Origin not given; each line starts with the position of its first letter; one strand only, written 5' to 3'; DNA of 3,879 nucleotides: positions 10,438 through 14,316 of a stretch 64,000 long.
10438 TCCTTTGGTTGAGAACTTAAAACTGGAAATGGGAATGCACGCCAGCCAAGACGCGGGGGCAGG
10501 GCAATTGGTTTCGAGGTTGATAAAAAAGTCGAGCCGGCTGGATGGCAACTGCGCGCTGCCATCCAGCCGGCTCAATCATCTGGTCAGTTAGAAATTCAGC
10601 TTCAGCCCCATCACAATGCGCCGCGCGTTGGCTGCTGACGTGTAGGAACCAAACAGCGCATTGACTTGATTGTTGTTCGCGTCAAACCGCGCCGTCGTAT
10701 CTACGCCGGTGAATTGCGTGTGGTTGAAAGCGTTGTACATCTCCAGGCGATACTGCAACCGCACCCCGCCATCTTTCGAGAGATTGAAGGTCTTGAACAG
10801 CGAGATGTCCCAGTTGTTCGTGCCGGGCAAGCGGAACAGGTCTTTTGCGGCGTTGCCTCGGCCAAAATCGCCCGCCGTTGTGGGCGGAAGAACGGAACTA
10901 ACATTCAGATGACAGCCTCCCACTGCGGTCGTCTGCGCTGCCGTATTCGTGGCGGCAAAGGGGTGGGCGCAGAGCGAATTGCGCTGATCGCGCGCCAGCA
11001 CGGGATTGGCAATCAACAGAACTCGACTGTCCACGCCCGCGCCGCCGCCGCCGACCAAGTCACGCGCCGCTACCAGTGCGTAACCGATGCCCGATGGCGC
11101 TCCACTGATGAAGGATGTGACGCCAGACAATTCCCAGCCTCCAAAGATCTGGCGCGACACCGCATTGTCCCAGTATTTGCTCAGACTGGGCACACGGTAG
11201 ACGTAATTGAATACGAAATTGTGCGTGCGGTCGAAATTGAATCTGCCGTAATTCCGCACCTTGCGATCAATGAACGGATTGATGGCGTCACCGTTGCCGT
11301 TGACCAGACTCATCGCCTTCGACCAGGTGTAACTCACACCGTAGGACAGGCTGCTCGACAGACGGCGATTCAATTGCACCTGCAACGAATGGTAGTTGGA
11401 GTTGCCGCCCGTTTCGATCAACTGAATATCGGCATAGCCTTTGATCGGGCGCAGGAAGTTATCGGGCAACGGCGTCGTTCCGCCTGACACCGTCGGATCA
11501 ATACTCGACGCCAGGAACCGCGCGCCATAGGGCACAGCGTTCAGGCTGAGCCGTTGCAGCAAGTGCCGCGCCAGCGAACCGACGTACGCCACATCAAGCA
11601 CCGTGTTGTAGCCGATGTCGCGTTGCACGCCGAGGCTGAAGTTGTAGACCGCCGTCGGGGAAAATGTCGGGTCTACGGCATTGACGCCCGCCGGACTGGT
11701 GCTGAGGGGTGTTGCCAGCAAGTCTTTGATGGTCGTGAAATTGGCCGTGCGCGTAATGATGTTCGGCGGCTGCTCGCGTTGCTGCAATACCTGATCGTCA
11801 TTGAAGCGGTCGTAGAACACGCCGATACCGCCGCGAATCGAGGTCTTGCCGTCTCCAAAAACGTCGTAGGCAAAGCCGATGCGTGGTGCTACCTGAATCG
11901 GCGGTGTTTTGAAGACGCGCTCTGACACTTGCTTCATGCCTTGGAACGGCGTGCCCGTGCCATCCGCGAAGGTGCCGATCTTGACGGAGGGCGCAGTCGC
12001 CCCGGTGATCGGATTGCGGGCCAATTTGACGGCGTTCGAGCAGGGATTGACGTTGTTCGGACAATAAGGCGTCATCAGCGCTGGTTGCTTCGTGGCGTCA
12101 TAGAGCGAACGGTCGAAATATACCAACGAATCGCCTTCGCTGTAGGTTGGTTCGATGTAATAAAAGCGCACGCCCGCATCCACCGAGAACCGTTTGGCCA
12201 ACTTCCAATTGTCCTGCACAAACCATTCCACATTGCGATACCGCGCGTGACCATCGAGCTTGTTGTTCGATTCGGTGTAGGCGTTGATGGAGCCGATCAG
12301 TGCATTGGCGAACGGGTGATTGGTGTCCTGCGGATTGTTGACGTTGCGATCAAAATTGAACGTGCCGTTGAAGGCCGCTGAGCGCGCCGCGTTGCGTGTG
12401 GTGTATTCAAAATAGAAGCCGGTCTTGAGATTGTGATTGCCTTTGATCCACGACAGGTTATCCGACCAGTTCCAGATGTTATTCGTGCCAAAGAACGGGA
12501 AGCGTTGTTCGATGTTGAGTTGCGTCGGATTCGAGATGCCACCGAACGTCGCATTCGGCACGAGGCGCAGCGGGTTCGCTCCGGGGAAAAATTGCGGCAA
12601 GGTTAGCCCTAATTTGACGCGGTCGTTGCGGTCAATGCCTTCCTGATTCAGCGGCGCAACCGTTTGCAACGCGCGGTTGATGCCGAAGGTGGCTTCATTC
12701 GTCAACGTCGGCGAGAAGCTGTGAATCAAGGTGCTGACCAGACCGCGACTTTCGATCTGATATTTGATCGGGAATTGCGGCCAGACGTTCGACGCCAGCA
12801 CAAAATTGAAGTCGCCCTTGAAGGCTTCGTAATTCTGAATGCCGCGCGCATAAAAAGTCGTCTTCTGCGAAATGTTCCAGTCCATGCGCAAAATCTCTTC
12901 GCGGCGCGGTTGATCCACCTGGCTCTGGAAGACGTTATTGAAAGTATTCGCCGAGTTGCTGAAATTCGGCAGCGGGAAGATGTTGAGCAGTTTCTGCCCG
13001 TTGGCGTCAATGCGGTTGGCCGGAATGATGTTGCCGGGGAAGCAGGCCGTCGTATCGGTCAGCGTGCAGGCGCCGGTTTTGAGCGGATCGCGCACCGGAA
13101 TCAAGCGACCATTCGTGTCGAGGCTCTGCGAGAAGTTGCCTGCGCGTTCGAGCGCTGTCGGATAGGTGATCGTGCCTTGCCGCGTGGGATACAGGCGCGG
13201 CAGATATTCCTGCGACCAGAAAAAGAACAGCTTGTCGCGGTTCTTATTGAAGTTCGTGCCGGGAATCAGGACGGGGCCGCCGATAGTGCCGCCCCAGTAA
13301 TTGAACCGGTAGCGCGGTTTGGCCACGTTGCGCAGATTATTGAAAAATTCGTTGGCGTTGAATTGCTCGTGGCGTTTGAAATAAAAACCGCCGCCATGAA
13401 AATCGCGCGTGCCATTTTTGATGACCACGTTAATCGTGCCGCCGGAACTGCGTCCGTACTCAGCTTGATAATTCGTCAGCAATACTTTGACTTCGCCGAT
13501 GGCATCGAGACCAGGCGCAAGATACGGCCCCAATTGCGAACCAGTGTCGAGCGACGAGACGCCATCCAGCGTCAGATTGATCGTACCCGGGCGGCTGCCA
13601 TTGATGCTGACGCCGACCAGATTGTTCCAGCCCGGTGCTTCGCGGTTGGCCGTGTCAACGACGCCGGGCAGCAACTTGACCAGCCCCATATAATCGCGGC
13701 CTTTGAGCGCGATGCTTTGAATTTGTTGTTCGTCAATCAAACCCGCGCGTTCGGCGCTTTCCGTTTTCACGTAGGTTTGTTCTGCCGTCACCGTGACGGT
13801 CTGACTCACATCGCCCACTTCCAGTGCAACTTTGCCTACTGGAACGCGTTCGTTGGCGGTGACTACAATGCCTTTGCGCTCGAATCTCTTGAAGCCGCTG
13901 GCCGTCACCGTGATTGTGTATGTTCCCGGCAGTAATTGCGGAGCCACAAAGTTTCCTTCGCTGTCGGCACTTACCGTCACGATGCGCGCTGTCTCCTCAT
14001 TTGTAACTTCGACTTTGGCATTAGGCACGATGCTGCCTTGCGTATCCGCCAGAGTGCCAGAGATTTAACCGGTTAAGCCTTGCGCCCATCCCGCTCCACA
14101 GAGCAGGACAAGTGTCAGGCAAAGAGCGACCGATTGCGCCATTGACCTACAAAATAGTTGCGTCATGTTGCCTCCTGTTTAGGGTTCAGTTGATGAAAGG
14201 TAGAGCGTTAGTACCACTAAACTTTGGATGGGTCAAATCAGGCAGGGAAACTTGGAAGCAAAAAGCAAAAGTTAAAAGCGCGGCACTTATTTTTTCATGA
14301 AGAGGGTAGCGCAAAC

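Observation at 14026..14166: A giant TonB-dependent receptor is cut from its own signal peptide by a single in-frame TAA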

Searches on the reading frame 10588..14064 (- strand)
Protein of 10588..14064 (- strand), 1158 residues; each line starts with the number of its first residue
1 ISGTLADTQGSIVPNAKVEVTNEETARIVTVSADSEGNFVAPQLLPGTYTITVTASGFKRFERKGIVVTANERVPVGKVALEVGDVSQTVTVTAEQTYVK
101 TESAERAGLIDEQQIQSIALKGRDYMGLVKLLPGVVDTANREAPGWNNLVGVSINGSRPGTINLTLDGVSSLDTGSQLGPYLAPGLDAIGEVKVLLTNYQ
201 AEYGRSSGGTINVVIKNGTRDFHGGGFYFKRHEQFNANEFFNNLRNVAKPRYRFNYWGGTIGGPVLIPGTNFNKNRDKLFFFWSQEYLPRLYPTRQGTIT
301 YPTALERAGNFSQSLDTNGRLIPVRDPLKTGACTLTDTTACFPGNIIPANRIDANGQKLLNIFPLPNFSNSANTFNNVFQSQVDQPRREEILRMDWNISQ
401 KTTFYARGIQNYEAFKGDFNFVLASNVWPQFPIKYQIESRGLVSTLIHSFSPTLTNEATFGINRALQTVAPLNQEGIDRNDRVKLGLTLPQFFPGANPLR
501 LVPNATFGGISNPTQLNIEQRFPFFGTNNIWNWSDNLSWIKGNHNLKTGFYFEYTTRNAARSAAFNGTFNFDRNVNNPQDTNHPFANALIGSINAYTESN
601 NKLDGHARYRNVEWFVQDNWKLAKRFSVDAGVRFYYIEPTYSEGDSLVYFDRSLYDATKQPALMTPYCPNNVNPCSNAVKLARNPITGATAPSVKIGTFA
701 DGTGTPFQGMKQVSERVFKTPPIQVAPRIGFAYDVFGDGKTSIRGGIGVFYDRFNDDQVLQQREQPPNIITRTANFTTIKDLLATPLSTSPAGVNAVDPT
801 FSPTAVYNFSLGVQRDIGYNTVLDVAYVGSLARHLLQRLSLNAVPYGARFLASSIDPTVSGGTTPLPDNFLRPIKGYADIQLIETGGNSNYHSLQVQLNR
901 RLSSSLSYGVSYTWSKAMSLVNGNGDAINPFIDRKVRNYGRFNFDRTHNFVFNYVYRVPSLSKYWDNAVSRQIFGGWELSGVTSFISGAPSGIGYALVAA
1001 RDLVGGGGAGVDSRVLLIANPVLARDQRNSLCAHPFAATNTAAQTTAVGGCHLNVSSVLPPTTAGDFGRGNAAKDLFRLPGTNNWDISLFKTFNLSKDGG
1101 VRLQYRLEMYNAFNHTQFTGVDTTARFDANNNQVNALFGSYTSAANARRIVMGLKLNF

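Call 8: search_protein_families(library=pfam, proteins=[window:10588-14064:-])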
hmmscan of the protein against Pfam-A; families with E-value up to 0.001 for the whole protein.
window:10588-14064:- (1158 aa): 4 families
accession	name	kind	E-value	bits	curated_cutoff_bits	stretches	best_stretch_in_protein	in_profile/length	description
PF25183.1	OMP_b-brl_4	-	8.6e-173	577.3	30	1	214-1150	1-837/838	Outer membrane beta barrel domain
PF13620.12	CarboxypepD_reg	-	1.1e-16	61.4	32.3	1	1-81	2-81/82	Carboxypeptidase regulatory-like domain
PF14686.12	fn3_3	-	4.1e-05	23.7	24.4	1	10-72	7-71/75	Polysaccharide lyase family 4, domain II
PF13715.12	CarbopepD_reg_2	-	0.0002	21.8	32.2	1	1-64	1-61/88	CarboxypepD_reg-like domain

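Call 10: find_related_loci(query=window:10588-14064:-, collection=genome_contigs, flank=6000)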
Query window:10588-14064:- (1158 aa) in genome_contigs; peptide patterns used: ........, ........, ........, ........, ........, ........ (x = any residue, [..] = any of these).
597 stretches matched a pattern (row limit reached: there are more); 564 encode a relative of the query (tblastn E <= 1e-3); the best 80 are kept; 76 distinct loci.
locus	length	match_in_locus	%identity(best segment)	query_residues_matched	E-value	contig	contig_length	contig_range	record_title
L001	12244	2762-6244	90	1-1158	0e+0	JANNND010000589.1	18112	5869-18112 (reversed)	MAG: Blastocatellia bacterium isolate SOY_35_metabat.182 SOY_35_k141_98582, whole genome shotgun sequence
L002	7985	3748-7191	92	1-1158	0e+0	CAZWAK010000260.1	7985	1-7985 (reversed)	MAG TPA_asm: uncultured Heliobacteriaceae bacterium isolate SRP287051_co1_146 genome assembly, contig: NODE_11344_length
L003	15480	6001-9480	87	1-1158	0e+0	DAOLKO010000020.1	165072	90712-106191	MAG TPA_asm: Blastocatellia bacterium isolate AMR_MDS_0338 NODE_28_length_165072_cov_18.748062, whole genome shotgun seq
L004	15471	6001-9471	88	1-1158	0e+0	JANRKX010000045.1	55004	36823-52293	MAG: Acidobacteriota bacterium isolate bins.235 k141_5246949, whole genome shotgun sequence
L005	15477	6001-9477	88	1-1158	0e+0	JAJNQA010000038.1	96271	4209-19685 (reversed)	MAG: Heliomicrobium sp. isolate MAG_31 k141_324156, whole genome shotgun sequence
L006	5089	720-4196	87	1-1158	0e+0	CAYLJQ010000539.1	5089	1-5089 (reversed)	MAG TPA_asm: uncultured Heliomicrobium sp. isolate binchicken_co328_55 genome assembly, contig: NODE_14847_length_5089_c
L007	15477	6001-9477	87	1-1158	0e+0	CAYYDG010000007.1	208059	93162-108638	MAG TPA_asm: uncultured Heliomicrobium sp. isolate binchicken_co276_100 genome assembly, contig: NODE_50_length_208059_c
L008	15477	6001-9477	86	1-1158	0e+0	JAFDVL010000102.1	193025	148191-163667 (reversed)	MAG: Acidobacteria bacterium isolate SZAS-15 ACID-KAN-5__102__length-193025, whole genome shotgun sequence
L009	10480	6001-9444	85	1-1158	0e+0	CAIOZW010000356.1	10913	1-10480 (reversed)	MAG: uncultured Acidobacteria bacterium isolate LaPlata_bin-2064 genome assembly, contig: bin-2064:356/517, whole genome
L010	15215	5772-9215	85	1-1158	0e+0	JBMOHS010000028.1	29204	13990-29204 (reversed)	MAG: Blastocatellia bacterium isolate Deming_bin.365 contig3495, whole genome shotgun sequence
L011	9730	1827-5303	86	1-1158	0e+0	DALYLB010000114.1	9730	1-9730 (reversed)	MAG TPA_asm: Blastocatellia bacterium isolate CTOTU46662 NODE_1010_length_9730_cov_5.114419, whole genome shotgun sequen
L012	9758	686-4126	85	1-1158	0e+0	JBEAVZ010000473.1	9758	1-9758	MAG: Acidobacteriota bacterium isolate NASQAN2011_262_B_bin.29 scaffold_646849, whole genome shotgun sequence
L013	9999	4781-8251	92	1-1158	0e+0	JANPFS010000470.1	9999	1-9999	MAG: Blastocatellia bacterium isolate VAR_78_concoct_101 VAR_78_k141_3037685, whole genome shotgun sequence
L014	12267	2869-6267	79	1-1158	0e+0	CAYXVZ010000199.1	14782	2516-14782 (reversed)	MAG TPA_asm: uncultured Heliobacteriaceae bacterium isolate SRP287051_co1_204 genome assembly, contig: NODE_5451_length_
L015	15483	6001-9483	84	1-1158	0e+0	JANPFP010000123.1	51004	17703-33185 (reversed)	MAG: Acidobacteriota bacterium isolate VAR_78_concoct_211 VAR_78_k141_401359, whole genome shotgun sequence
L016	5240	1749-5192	78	1-1158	0e+0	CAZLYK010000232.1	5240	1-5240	MAG TPA_asm: uncultured Heliobacteriaceae bacterium isolate SRP173033_co3_4 genome assembly, contig: NODE_24309_length_5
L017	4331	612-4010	74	1-1158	0e+0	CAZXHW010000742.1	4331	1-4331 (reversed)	MAG TPA_asm: uncultured Heliomicrobium sp. isolate binchicken_co199_63 genome assembly, contig: NODE_15988_length_4331_c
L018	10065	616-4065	73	1-1158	0e+0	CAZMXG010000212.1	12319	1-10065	MAG TPA_asm: uncultured Heliomicrobium sp. isolate SRP173033_co1_351 genome assembly, contig: NODE_11235_length_12319_co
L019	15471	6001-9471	91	1-1158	0e+0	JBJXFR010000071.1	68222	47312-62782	MAG: Blastocatellia bacterium isolate F1F2.bin.427 k127_1163436, whole genome shotgun sequence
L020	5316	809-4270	70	1-1158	0e+0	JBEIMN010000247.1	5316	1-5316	MAG: Acidobacteriota bacterium isolate Sample-105-S5-bin-117 Sample_105_S5-bin_117-k141_2516449, whole genome shotgun se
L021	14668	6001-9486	85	1-1158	0e+0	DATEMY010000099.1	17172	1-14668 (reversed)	MAG TPA_asm: Blastocatellia bacterium isolate SMAG_U8955 k141_1652804, whole genome shotgun sequence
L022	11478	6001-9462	70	1-1158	0e+0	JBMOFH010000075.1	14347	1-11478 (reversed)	MAG: Blastocatellia bacterium isolate Deming_bin.216 contig11893, whole genome shotgun sequence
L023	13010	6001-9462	71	1-1158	0e+0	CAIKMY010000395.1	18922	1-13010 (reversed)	MAG: uncultured Acidobacteria bacterium isolate LaPlata_bin-2782 genome assembly, contig: bin-2782:395/482, whole genome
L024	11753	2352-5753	74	1-1158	0e+0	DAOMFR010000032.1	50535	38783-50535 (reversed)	MAG TPA_asm: Blastocatellia bacterium isolate AMR_MDS_4997 NODE_191_length_50535_cov_13.471791, whole genome shotgun seq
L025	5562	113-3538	71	1-1158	0e+0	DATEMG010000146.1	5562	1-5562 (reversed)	MAG TPA_asm: Blastocatellia bacterium isolate SMAG_U8936 k141_1883807, whole genome shotgun sequence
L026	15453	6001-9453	77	1-1158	0e+0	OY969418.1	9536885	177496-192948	MAG: uncultured Acidobacteriota bacterium isolate MFD09212.bin.c.1 genome assembly, chromosome: 1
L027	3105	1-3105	70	112-1158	0e+0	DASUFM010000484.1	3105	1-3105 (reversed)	MAG TPA_asm: Blastocatellia bacterium isolate SMAG_U1379 k141_715843, whole genome shotgun sequence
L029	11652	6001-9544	85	1-1158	0e+0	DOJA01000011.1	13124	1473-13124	MAG TPA_asm: Phycisphaerales bacterium isolate UBA11155 contig_2298, whole genome shotgun sequence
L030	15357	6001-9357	62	1-1158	0e+0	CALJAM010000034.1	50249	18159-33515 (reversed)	MAG: uncultured Bryobacteraceae bacterium isolate S1_Bin_MAXBIN__189_1 genome assembly, contig: c_000003050981, whole ge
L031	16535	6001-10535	61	1-1158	0e+0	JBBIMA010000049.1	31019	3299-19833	MAG: Solibacteraceae bacterium isolate BR2S70218_bin_221 NODE_1674_length_31019_cov_7.104735, whole genome shotgun seque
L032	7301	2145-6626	61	1-1158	0e+0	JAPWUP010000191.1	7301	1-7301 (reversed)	MAG: Bryobacteraceae bacterium isolate RSWS6 scaffold_2393_c1, whole genome shotgun sequence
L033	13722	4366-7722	61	1-1158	0e+0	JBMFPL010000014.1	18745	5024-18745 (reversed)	MAG: Bryobacteraceae bacterium isolate KM4338-62 NODE_1728_length_18745_cov_3.994436, whole genome shotgun sequence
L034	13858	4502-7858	59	1-1158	0e+0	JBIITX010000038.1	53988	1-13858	MAG: Bryobacter sp. isolate ME2004-08-06_3300043437_group2_bin122 Rohwer_bin1_scaffold_314_c1, whole genome shotgun sequ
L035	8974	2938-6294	59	1-1158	0e+0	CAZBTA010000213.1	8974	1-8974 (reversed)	MAG TPA_asm: uncultured Bryobacter sp. isolate binchicken_co214_141 genome assembly, contig: NODE_9810_length_8974_cov_6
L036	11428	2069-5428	58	1-1158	0e+0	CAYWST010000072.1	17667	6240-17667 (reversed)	MAG TPA_asm: uncultured Solibacteraceae bacterium isolate binchicken_co58_54 genome assembly, contig: NODE_2537_length_1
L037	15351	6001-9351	58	1-1158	0e+0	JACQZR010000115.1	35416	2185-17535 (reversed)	MAG: Acidobacteria bacterium isolate NC_groundwater_1572_Pr3_B-0.1um_61_18 SR-2_scaffold_141_1111654, whole genome shotg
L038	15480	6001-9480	86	1-1158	0e+0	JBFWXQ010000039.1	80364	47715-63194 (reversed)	MAG: Blastocatellales bacterium isolate CA_2019_TPBS_144 NODE_2377_length_80364_cov_21.606428_TPBS, whole genome shotgun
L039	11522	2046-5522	86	1-1158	0e+0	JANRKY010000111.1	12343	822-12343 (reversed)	MAG: Blastocatellia bacterium isolate bins.148 k141_2009197, whole genome shotgun sequence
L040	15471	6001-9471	92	1-1158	0e+0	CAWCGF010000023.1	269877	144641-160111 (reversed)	MAG: uncultured Acidobacteriota bacterium isolate MFD01275.bin.1.183 genome assembly, contig: contig_34780, whole genome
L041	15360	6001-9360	58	1-1158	0e+0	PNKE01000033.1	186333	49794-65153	MAG: Candidatus Solibacter sp. isolate PR.3.38 PR_1000003_186333, whole genome shotgun sequence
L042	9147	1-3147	59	72-1158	0e+0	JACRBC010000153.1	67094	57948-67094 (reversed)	MAG: Candidatus Solibacter usitatus isolate NC_groundwater_1610_Pr3_B-0.1um_66_38 SR-2_scaffold_141_4197858, whole genom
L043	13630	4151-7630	88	1-1158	0e+0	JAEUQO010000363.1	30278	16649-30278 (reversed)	MAG: Acidobacteria bacterium isolate new MAG-253 k141_554067, whole genome shotgun sequence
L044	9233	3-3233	72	73-1158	0e+0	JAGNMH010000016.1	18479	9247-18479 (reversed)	MAG: Acidobacteria bacterium isolate Go_SlAct_bin_180 Go_SlAct_11681_length_18479_cov_4.688862, whole genome shotgun seq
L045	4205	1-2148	87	442-1158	0e+0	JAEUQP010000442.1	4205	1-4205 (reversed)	MAG: Acidobacteria bacterium isolate new MAG-254 k141_3084922, whole genome shotgun sequence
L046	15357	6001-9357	59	1-1158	0e+0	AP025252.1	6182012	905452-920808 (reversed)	Bryobacterales bacterium F-183 DNA, nearly complete genome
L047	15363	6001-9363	52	1-1158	0e+0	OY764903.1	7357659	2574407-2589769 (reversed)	MAG: Bryobacteraceae bacterium isolate d7944118-f527-4ba8-a886-cdd3ae4bc3f8 genome assembly, chromosome: 1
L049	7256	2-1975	85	500-1158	0e+0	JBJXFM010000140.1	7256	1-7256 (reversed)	MAG: Blastocatellia bacterium isolate F1F2.bin.451 k127_2142652, whole genome shotgun sequence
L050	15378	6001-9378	52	1-1158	0e+0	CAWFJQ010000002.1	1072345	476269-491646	MAG: Vicinamibacterales bacterium isolate MFD04651.bin.2.36 genome assembly, contig: contig_2817, whole genome shotgun s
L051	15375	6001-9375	52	1-1158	0e+0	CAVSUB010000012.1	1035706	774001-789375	MAG: uncultured Acidobacteriota bacterium isolate MFD06298.bin.1.233 genome assembly, contig: contig_5512, whole genome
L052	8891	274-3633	59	1-1158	0e+0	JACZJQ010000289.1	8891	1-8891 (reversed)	MAG: Bryobacteraceae bacterium isolate MAG23 acidobacteriales_1_contig_1198773, whole genome shotgun sequence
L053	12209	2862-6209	49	1-1158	0e+0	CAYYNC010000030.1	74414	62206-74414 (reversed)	MAG TPA_asm: uncultured Solibacteraceae bacterium isolate binchicken_co274_54 genome assembly, contig: NODE_907_length_7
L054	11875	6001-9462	72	1-1158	0e+0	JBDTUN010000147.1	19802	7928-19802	MAG: Acidobacteriota bacterium isolate cluster3_bin.45 NODE_9660_length_19802_cov_6.930977, whole genome shotgun sequenc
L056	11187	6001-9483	84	1-1158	0e+0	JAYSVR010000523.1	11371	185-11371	MAG: Acidobacteriota bacterium isolate GFS_12827 GFS_12827_522, whole genome shotgun sequence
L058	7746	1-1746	87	576-1158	0e+0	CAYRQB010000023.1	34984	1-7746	MAG TPA_asm: uncultured Heliomicrobium sp. isolate SRP287453_co1_6 genome assembly, contig: NODE_1958_length_34984_cov_7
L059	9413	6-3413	47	13-1158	0e+0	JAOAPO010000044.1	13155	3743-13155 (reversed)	MAG: Bryobacterales bacterium isolate RYN_16 scaffold_4306953, whole genome shotgun sequence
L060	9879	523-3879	52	1-1158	0e+0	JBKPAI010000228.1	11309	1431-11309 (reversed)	MAG: Acidobacteriota bacterium isolate GB_HAYS_MAG_00009 GB_HAYS_000000266928, whole genome shotgun sequence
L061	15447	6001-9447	80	1-1158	0e+0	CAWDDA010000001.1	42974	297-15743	MAG: uncultured Acidobacteriota bacterium isolate MFD04850.bin.2.15 genome assembly, contig: contig_103639, whole genome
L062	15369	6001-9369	46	1-1158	0e+0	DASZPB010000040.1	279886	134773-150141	MAG TPA_asm: Bryobacteraceae bacterium isolate SMAG_U5960 k141_61723, whole genome shotgun sequence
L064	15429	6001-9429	74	1-1158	0e+0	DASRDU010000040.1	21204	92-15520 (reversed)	MAG TPA_asm: Blastocatellia bacterium isolate SMAG_U9988 k141_1675571, whole genome shotgun sequence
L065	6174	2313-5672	42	1-1158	0e+0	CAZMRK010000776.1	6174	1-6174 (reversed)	MAG TPA_asm: uncultured Solibacteraceae bacterium isolate binchicken_co84_469 genome assembly, contig: k141_2003497, who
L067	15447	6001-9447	68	1-1158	0e+0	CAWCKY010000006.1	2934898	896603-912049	MAG: uncultured Acidobacteriota bacterium isolate MFD03602.bin.2.40 genome assembly, contig: contig_5274, whole genome s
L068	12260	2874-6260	42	1-1158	0e+0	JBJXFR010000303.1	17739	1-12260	MAG: Blastocatellia bacterium isolate F1F2.bin.427 k127_2827689, whole genome shotgun sequence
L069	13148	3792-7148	41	1-1158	0e+0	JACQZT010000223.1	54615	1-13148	MAG: Acidobacteria bacterium isolate NC_groundwater_1574_Pr3_B-0.1um_66_12 SR-2_scaffold_141_1632295, whole genome shotg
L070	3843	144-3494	43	1-1158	0e+0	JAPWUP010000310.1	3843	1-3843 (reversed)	MAG: Bryobacteraceae bacterium isolate RSWS6 scaffold_6115_c1, whole genome shotgun sequence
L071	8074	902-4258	41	1-1158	0e+0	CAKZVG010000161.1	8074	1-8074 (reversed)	MAG: uncultured Bryobacteraceae bacterium isolate N1_Bin_Bin_137_sub_1 genome assembly, contig: c_000003393204, whole ge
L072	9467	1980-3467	85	662-1158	0e+0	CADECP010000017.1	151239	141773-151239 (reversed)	MAG: uncultured Acidobacteria bacterium isolate Acidobacteria sp. RBC074 genome assembly, contig: MAG074_17, whole genom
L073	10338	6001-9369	41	1-1158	0e+0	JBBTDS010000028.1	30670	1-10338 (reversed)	MAG: Acidobacteriota bacterium isolate H43-bin212_1 H43_bin212_1_000000000028, whole genome shotgun sequence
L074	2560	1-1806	68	544-1158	0e+0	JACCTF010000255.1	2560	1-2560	MAG: Pyrinomonadaceae bacterium isolate MGR_bin67 SD2897-2912_k127_565527, whole genome shotgun sequence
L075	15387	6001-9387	41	1-1158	0e+0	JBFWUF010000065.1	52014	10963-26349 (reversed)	MAG: Blastocatellales bacterium isolate CA_2019_TPBF_64 NODE_4332_length_52014_cov_9.833137_TPBF, whole genome shotgun s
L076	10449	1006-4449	40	1-1158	0e+0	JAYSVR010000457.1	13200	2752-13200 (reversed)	MAG: Acidobacteriota bacterium isolate GFS_12827 GFS_12827_456, whole genome shotgun sequence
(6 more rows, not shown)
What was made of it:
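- The source appears to be a metagenome-type assembly; all relatives are MAGs (call 10).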

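Call 15: find_encoding_contigs(protein=window:10591-14028:-, flank=3000, max_places=6)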
Protein seq(1146 aa) (1146 aa): no gene with exactly this product is on record in the collection.

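Call 47: search_protein_families(library=ncbifam, proteins=[window:10588-14064:-], max_evalue=0.01)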
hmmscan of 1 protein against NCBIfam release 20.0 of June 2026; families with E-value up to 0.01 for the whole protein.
window:10588-14064:- (1158 aa): 1 family
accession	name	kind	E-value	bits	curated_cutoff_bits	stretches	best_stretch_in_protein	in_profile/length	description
NF041535.1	TonB_rec_PqqU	equivalog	2e-06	26.4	1200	0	599-637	359-397/676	TonB-dependent receptor PqqU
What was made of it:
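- On TonB-dependent receptor (TBDR) superfamily: The only NCBIfam match is a 26-bit fragment to PqqU (call 47).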

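Call 48: search_protein_families(library=pfam, proteins=[window:10588-14064:-], max_evalue=10)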
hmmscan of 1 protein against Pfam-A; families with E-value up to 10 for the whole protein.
window:10588-14064:- (1158 aa): 10 families
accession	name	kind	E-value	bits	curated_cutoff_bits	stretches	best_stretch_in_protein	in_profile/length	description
PF25183.1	OMP_b-brl_4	-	8.6e-173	577.3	30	1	214-1150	1-837/838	Outer membrane beta barrel domain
PF13620.12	CarboxypepD_reg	-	1.1e-16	61.4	32.3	1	1-81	2-81/82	Carboxypeptidase regulatory-like domain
PF14686.12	fn3_3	-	4.1e-05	23.7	24.4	1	10-72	7-71/75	Polysaccharide lyase family 4, domain II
PF13715.12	CarbopepD_reg_2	-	0.0002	21.8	32.2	1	1-64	1-61/88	CarboxypepD_reg-like domain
PF07715.20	Plug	-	0.0024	18.8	23.9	1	110-209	12-105/107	TonB-dependent Receptor Plug Domain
PF17210.9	SdrD_B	-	0.032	14.9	29.7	1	7-56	18-67/112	SdrD B-like domain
PF17802.7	SpaA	-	0.042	14.5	23.1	1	10-71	13-77/91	Prealbumin-like fold domain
PF20608.4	Phage_tube_C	-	0.11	13.3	24.1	1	9-69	19-79/82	Phage tail tube protein C-terminal domain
PF08308.17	PEGA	-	0.24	11.8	20.8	1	44-76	32-63/71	PEGA domain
PF17936.7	Big_6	-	0.43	11.3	27.6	1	10-40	19-49/83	Bacterial Ig domain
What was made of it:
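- On TonB-dependent receptor (TBDR) superfamily: It covers profile positions 12-105 of 107 at the expected position, residues 110-209 (call 48).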

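Call 49: search_solved_structures(query=window:10588-14064:-, max_evalue=0.01)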
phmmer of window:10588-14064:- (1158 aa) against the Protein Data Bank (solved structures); distinct sequences matched with E-value up to 0.01: 0.
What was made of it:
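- On TonB-dependent receptor (TBDR) superfamily: There is no PDB sequence match at E<=0.01 (call 49).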

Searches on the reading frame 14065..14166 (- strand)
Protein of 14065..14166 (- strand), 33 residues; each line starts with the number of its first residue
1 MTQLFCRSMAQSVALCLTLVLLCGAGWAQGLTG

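Call 30: find_encoding_contigs(protein=window:14065-14166:-, flank=5000, max_places=6)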
Protein window:14065-14166:- (33 aa): no gene with exactly this product is on record in the collection.
